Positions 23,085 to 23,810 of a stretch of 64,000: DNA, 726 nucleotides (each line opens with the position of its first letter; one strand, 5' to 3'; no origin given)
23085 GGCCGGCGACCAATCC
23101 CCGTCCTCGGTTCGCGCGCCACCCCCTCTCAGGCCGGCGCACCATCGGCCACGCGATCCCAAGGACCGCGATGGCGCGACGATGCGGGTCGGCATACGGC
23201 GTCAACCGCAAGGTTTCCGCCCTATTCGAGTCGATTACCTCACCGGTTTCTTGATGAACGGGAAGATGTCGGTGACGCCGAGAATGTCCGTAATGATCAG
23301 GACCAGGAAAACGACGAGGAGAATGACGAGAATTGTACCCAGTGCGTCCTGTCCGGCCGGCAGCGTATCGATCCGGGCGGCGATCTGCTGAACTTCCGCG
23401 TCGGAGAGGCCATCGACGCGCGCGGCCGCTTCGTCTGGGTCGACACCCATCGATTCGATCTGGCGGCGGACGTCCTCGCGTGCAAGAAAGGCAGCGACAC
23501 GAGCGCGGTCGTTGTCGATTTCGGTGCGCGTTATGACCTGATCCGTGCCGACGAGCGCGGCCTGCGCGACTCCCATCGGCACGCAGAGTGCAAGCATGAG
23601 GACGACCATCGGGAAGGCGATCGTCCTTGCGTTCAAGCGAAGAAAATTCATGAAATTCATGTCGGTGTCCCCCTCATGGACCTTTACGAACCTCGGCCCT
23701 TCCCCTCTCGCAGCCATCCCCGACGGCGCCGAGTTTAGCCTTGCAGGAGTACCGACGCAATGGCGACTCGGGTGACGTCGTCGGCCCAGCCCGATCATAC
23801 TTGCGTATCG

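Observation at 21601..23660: C39-like/TPR lipoprotein peptidase with two duplicated small proteins carrying a conserved 'RID-x-LPAGQ + C-terminal TM' tail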

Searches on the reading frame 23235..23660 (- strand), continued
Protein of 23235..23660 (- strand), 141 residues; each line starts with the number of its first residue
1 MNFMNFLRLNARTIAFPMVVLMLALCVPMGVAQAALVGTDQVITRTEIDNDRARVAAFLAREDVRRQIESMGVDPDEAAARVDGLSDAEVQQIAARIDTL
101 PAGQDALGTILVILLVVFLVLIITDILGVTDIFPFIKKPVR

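Call 59: find_related_loci(query=A4, collection=metagenome_contigs, flank=5000)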
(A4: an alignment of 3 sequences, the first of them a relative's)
Query A4 (280 aa) in metagenome_contigs; peptide patterns used: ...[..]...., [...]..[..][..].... (x = any residue, [..] = any of these).
239 stretches matched a pattern; 139 encode a relative of the query (tblastn E <= 1e-3); the best 80 are kept; 80 distinct loci.
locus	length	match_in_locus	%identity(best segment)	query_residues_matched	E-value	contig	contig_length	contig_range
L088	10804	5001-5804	44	9-276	8e-72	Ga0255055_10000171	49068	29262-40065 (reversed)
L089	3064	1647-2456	44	9-278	2e-72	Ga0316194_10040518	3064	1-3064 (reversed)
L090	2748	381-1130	49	4-246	1e-72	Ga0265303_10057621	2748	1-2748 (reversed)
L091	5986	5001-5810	44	9-278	8e-72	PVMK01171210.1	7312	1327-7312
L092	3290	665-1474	45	9-278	1e-71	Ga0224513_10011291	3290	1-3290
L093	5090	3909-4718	45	9-278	2e-71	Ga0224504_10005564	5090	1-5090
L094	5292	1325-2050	48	12-246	2e-66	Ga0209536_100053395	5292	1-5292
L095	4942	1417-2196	43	9-268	6e-65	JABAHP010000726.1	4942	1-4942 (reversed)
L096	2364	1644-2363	45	1-240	9e-62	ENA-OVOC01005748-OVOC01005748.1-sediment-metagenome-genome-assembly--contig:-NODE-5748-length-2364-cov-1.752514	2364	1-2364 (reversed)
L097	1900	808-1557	48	4-246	9e-63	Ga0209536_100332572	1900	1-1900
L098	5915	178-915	41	9-275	1e-59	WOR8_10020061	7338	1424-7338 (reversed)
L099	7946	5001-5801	42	9-275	5e-56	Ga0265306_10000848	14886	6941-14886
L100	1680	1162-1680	48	9-181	4e-51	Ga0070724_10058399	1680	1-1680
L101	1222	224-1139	50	9-276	7e-47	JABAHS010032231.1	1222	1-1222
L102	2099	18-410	55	4-135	2e-44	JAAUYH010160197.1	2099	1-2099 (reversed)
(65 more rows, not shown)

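Call 68: fold_search(model_id=the predicted structure, library=pdb)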
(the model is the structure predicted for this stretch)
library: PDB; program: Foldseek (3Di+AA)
matches with E <= 10: 3; with E <= 0.001: 0
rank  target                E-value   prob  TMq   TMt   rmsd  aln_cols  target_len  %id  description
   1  4es4_B                7.7e+00  0.06  0.16  0.26   7.5        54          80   17  Crystal structure of YdiV and FlhD complex (released 2012-10-10)
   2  4es4_D                7.7e+00  0.06  0.16  0.26   7.5        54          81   17  Crystal structure of YdiV and FlhD complex (released 2012-10-10)
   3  3gn4_A                1.0e+01  0.04  0.24  0.26  15.9       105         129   10  Myosin lever arm (released 2009-09-08)

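Call 73: list_cluster_members(proteins=[window:23235-23660:-, window:22607-22975:-, P0121])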
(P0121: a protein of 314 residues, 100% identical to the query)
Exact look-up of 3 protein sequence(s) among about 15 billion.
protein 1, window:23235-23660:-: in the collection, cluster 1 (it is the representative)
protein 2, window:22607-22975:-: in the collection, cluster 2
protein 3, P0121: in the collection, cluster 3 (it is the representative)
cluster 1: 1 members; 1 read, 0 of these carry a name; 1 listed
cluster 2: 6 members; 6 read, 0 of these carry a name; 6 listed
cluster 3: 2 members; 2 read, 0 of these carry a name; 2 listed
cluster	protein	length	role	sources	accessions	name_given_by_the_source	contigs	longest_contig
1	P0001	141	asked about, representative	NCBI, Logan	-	-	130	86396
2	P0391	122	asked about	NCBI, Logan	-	-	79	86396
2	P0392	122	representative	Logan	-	-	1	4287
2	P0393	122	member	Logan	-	-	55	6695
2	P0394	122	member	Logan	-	-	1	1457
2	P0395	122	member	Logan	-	-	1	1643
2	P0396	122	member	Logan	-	-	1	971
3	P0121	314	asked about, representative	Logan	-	-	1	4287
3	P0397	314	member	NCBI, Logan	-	-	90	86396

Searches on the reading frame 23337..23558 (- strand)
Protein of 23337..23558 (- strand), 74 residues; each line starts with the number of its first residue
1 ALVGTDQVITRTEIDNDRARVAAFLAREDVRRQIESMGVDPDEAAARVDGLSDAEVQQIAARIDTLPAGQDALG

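Call 39: search_protein_families(library=ncbifam, proteins=[window:23337-23558:-], max_evalue=10)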
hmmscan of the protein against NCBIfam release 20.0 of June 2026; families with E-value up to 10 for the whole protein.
seq(74 aa): 2 families
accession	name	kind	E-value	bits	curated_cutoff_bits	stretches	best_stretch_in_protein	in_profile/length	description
NF033919.1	PA2779_fam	subfamily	7.6e-22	77.8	40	1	2-73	25-97/123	PA2779 family protein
NF010179.0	PRK13658.1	equivalog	0.12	12.2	87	1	51-65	4-18/62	hypothetical protein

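Call 66: search_protein_families(library=pfam, proteins=[window:23337-23558:-], max_evalue=10)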
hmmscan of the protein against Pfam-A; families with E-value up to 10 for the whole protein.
seq(74 aa): 1 family
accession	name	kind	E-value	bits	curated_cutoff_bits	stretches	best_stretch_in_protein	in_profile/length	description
PF20332.3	DUF6627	-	1.3e-18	67.7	27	1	1-72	23-94/125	Family of unknown function (DUF6627)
